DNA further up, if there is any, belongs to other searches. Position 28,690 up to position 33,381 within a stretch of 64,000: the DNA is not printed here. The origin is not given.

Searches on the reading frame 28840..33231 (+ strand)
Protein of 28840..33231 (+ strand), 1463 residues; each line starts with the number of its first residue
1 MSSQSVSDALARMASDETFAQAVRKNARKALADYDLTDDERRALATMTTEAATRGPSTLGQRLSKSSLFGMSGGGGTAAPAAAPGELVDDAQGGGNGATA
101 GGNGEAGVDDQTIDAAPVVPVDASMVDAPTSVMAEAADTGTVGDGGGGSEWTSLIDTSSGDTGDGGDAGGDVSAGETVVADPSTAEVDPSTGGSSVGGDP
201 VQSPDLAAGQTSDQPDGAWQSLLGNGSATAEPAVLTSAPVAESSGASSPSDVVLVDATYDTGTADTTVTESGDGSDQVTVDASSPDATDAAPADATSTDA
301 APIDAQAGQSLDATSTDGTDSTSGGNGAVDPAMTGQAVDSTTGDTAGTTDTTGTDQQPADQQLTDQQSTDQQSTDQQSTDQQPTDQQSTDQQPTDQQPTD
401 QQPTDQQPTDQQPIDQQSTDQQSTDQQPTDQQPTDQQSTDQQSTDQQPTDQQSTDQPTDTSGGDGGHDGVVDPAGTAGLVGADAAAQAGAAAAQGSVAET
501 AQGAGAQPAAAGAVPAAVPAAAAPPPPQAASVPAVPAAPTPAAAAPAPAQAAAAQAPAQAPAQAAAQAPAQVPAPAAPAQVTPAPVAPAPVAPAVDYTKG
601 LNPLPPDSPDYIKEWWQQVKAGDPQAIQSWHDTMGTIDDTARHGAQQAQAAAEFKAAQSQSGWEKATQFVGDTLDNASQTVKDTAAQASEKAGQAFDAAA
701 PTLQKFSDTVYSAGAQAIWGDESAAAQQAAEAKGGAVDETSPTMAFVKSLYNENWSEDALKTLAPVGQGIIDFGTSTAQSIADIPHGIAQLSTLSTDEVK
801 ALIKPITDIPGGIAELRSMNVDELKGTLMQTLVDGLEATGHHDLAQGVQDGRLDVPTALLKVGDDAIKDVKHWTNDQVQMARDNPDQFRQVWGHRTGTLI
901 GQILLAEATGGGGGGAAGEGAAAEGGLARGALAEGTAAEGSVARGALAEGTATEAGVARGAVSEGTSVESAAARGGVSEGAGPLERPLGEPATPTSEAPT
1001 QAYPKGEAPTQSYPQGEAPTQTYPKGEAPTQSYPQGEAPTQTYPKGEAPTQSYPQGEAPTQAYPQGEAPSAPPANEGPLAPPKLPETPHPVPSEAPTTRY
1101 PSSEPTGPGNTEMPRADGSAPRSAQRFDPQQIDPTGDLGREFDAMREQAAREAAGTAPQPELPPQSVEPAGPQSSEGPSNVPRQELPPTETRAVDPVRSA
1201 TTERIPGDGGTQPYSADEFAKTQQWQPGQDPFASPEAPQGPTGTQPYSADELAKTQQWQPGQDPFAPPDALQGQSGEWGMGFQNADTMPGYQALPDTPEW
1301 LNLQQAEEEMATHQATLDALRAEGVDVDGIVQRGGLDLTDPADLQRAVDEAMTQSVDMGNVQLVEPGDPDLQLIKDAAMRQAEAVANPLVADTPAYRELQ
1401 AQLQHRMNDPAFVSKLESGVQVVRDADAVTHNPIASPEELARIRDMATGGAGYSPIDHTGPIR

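Call 6: search_protein_families(library=pfam, proteins=[window:28840-33231:+], max_evalue=1)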
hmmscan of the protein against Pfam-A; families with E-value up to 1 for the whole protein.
window:28840-33231:+ (1463 aa): 2 families
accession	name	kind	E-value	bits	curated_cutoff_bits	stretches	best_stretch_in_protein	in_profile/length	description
PF03732.24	Retrotrans_gag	-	0.12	13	24.1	1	611-658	10-57/97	Retrotransposon gag protein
PF14407.11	Frankia_peptide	-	0.52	11.1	48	0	11-51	7-49/63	Ribosomally synthesized peptide prototyped by Frankia Franean1_4349.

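Call 7: search_protein_families(library=ncbifam, proteins=[window:28840-33231:+], max_evalue=1)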
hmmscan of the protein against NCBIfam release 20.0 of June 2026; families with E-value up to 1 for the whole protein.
window:28840-33231:+ (1463 aa): 1 family
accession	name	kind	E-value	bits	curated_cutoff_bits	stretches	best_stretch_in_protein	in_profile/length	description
NF038399.1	NH_RiPP_Os17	domain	8.8e-09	35.3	40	1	5-64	2-63/63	Os1348 family NHLP clan protein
